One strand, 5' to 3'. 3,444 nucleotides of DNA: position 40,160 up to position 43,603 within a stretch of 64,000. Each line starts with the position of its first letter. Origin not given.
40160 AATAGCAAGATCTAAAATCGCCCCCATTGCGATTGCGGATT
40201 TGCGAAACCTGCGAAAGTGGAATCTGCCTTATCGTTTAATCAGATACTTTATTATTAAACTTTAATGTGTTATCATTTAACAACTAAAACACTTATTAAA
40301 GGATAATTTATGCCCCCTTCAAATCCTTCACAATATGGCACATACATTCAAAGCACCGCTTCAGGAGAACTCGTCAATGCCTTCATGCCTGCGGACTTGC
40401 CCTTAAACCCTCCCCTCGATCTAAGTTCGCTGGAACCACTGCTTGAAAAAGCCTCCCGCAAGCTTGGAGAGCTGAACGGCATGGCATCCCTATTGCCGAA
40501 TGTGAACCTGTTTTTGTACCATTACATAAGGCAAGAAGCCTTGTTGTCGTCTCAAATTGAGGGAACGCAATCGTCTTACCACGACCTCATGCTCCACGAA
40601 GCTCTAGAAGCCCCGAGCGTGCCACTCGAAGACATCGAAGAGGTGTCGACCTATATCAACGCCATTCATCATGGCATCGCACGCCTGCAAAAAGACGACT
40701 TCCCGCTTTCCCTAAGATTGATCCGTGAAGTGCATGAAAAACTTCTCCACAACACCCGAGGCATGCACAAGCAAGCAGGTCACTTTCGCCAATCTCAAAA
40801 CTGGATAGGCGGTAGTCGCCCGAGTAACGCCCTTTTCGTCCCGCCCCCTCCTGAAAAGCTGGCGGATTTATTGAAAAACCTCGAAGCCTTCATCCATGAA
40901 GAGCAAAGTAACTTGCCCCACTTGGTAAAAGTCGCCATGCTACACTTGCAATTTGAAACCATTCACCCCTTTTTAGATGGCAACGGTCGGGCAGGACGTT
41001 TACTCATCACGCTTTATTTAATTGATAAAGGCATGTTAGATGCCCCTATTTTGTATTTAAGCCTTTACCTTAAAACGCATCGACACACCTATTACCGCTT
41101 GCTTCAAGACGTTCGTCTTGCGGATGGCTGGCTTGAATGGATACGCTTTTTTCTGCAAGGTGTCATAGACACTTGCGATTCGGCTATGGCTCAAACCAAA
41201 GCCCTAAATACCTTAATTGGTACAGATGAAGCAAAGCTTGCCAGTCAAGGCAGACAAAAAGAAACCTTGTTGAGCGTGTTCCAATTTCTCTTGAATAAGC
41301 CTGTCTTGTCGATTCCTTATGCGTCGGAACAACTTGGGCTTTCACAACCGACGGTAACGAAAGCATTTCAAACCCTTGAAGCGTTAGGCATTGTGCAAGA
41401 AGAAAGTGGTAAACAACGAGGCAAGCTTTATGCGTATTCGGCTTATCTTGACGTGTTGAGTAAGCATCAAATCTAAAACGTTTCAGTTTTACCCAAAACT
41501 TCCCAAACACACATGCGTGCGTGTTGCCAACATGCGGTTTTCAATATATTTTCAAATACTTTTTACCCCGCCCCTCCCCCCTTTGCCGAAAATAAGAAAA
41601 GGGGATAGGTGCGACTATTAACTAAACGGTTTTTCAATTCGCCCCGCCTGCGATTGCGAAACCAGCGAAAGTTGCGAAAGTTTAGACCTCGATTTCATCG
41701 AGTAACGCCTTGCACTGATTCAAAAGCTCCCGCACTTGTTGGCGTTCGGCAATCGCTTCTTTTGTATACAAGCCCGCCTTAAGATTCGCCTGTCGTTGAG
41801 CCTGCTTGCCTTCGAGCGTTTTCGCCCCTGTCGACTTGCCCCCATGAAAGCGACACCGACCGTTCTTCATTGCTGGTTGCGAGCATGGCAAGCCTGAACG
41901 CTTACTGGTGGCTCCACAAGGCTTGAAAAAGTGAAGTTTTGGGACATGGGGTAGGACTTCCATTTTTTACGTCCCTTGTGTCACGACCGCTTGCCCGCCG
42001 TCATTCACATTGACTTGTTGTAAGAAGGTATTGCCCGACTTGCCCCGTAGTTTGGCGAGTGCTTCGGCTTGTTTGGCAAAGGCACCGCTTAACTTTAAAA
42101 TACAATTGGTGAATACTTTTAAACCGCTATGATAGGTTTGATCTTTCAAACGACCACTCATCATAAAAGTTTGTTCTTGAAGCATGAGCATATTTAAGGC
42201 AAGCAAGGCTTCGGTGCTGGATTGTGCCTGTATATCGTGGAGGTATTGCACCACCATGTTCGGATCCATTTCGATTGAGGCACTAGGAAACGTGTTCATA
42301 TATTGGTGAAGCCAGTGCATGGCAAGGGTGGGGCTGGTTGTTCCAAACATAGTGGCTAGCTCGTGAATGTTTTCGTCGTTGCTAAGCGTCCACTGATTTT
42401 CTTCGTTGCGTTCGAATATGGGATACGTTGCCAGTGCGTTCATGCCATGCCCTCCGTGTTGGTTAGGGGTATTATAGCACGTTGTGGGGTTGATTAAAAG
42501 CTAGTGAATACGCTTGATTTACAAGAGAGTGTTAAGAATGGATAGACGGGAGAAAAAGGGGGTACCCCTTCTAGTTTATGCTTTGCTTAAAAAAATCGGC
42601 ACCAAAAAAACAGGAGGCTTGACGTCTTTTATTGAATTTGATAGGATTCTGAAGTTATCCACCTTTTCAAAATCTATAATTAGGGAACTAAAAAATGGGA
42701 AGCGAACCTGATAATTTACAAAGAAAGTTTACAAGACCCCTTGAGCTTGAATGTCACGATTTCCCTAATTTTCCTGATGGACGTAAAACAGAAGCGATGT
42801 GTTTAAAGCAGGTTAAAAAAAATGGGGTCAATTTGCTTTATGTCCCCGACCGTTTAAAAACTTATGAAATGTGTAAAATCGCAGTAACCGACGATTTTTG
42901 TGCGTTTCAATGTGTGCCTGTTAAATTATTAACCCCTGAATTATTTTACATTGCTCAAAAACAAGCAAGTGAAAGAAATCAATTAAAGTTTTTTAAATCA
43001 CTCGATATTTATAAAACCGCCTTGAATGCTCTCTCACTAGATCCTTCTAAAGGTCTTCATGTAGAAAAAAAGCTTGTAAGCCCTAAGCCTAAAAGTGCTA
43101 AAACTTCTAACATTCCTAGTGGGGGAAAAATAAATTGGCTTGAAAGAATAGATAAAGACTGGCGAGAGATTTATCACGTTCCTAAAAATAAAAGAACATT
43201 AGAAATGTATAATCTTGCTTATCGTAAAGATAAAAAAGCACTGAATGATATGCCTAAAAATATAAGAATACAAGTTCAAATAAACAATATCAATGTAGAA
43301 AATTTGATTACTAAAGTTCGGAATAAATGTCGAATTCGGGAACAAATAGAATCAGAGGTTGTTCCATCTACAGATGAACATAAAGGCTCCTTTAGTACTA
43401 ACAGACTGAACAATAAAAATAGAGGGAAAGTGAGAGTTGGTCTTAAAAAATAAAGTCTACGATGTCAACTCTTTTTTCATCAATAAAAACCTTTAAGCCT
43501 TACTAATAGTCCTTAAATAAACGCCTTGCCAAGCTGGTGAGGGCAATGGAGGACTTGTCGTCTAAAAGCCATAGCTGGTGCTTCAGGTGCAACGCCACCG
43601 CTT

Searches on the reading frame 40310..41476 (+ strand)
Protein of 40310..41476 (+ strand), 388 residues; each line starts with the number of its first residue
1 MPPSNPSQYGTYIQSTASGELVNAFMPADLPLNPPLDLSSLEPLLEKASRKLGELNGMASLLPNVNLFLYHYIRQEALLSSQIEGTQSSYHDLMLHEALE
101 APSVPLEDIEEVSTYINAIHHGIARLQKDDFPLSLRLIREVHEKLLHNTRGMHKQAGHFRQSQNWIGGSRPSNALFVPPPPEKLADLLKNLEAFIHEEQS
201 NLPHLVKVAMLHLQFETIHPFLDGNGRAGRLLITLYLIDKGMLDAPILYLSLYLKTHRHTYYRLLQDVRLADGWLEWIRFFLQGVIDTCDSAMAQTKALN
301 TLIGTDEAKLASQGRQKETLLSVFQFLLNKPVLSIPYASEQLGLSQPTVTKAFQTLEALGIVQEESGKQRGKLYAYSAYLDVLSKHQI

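Call 6: search_protein_families(library=pfam, proteins=[window:40310-41476:+], max_evalue=0.1)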
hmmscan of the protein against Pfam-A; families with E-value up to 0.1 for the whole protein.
window:40310-41476:+ (388 aa): 12 families
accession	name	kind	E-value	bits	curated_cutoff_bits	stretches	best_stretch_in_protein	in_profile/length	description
PF13784.11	Fic_N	-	3e-25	88.5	26.7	1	44-123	3-81/82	Fic/DOC family N-terminal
PF02661.23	Fic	-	1.4e-20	74.3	24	1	132-237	1-93/93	Fic/DOC family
PF13412.12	HTH_24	-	0.0014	18.6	21.9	1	321-363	6-48/48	Winged helix-turn-helix DNA-binding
PF01978.25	TrmB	-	0.0015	18.8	25.6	1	322-374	12-62/68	Sugar-specific transcriptional regulator TrmB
PF12802.13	MarR_2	-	0.002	18.7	27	1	326-366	13-55/61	MarR family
PF09339.16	HTH_IclR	-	0.0075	16.5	22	1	333-364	19-50/52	IclR helix-turn-helix domain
PF00126.33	HTH_1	-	0.01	16.2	26.6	1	336-358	17-39/60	Bacterial regulatory helix-turn-helix protein, lysR family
PF13776.11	DUF4172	-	0.025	15.3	25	1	37-87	14-66/82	Domain of unknown function (DUF4172)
PF00392.27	GntR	-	0.025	14.7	27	1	340-368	32-60/64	Bacterial regulatory proteins, gntR family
PF08279.18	HTH_11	-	0.035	14.4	25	1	321-363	3-47/55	HTH domain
PF13545.12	HTH_Crp_2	-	0.038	14.4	27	0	340-365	30-55/70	Crp-like helix-turn-helix domain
PF14502.12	HTH_41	-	0.073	13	25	0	334-365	8-39/48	Helix-turn-helix domain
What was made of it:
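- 40310..41476 (+): SoFic-type Fic protein, a recognised single-gene defence system carried on the same island. Pfam Fic_N and Fic (call 6).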

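Call 37: search_protein_families(library=padloc, proteins=[window:40310-41476:+], max_evalue=0.01)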
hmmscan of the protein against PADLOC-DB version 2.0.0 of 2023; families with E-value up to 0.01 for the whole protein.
window:40310-41476:+ (388 aa): 8 families
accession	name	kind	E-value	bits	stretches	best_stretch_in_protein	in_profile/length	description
PDLC03963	SoFic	-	3.8e-115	383.1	1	23-384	7-359/361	-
PDLC04966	PDC-S24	-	1.8e-21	74.6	1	123-267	223-367/497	-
PDLC04840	PDC-S04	-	1.7e-20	71.8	1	77-242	16-179/227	-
PDLC04836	PDC-S04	-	3.7e-20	70.1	1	69-275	21-219/244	-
PDLC04837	PDC-S04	-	1.5e-19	68.2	1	69-241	21-187/234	-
PDLC04839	PDC-S04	-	4.8e-14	50.5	1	119-242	45-164/205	-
PDLC04838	PDC-S04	-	1.5e-06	26.1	1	129-241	59-166/209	-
PDLC01438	Csa3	-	0.00012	20.2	1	303-374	133-199/305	"CAS-I,CAS-II,CAS-III,CAS-IV,CAS-V,CAS-VI; associated_signaling"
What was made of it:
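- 40310..41476 (+): PADLOC SoFic 3.8e-115 (call 37).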

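Call 73: search_protein_families(library=ncbifam, proteins=[window:40310-41476:+], max_evalue=0.01)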
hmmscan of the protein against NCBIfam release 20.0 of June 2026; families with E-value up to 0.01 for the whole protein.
window:40310-41476:+ (388 aa): 3 families
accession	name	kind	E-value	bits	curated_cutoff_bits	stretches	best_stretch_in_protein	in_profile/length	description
NF046030.1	ProtAdlyltaseSoFic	equivalog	6.5e-50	170.1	550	1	47-386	30-358/361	protein adenylyltransferase Fic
TIGR02613.1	mob_myst_B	hypoth_equivalog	9.1e-08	32.2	124.4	1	125-271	41-173/186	mobile mystery protein B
NF053606.1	Sta1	subfamily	0.0031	17.6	80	1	320-378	22-83/100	Sta1 family transcriptional regulator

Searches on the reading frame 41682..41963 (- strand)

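Call 31: search_protein_families(library=pfam, proteins=[window:41682-41963:-], max_evalue=0.01)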
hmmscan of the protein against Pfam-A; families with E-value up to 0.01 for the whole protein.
window:41682-41963:- (93 aa): 1 family
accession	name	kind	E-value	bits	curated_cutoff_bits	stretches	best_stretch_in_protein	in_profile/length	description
PF19067.5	DUF5763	-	0.0002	21.2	26.3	1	16-40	4-27/39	Family of unknown function (DUF5763)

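Call 37: search_protein_families(library=padloc, proteins=[window:41682-41963:-], max_evalue=0.01)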
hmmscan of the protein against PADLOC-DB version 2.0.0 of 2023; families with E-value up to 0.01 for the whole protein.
window:41682-41963:- (93 aa): 0 families

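Call 72: search_protein_families(library=phrogs, proteins=[window:41682-41963:-], max_evalue=0.01)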
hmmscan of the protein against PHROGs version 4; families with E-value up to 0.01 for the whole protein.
window:41682-41963:- (93 aa): 4 families
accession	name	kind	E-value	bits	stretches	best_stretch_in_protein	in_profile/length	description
phrog_6177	-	unknown function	4.3e-06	27.4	1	16-72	64-125/224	-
phrog_9231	-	head and packaging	3.7e-05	24.6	1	30-69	49-88/240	terminase small subunit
phrog_3678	-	unknown function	0.0027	18.6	1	14-82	11-79/213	-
phrog_21336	-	unknown function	0.0065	17.1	1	20-53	37-75/200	-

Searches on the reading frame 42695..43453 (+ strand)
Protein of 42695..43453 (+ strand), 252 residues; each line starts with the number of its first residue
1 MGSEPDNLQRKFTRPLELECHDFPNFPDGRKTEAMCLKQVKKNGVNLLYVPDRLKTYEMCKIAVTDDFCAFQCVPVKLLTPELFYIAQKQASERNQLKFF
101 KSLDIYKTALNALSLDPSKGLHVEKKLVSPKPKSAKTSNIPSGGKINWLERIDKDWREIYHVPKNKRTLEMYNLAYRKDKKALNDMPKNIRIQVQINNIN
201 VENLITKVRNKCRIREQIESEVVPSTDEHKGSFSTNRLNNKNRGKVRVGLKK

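Call 6: search_protein_families(library=pfam, proteins=[window:42695-43453:+], max_evalue=0.1)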
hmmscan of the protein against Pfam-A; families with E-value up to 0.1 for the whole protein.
window:42695-43453:+ (252 aa): 2 families
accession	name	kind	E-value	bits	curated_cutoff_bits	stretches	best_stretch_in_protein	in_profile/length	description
PF13475.11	DUF4116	-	2.3e-05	24.3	24.9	1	40-78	9-48/49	Domain of unknown function (DUF4116)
PF14687.11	DUF4460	-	0.063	13.7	25.5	0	149-213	47-109/110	Domain of unknown function (DUF4460)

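Call 7: search_protein_families(library=padloc, proteins=[window:42695-43453:+], max_evalue=0.1)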
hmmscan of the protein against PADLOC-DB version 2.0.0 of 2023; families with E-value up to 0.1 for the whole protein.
window:42695-43453:+ (252 aa): 0 families

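Call 72: search_protein_families(library=phrogs, proteins=[window:42695-43453:+], max_evalue=0.01)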
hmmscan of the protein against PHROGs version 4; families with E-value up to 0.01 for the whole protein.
window:42695-43453:+ (252 aa): 0 families
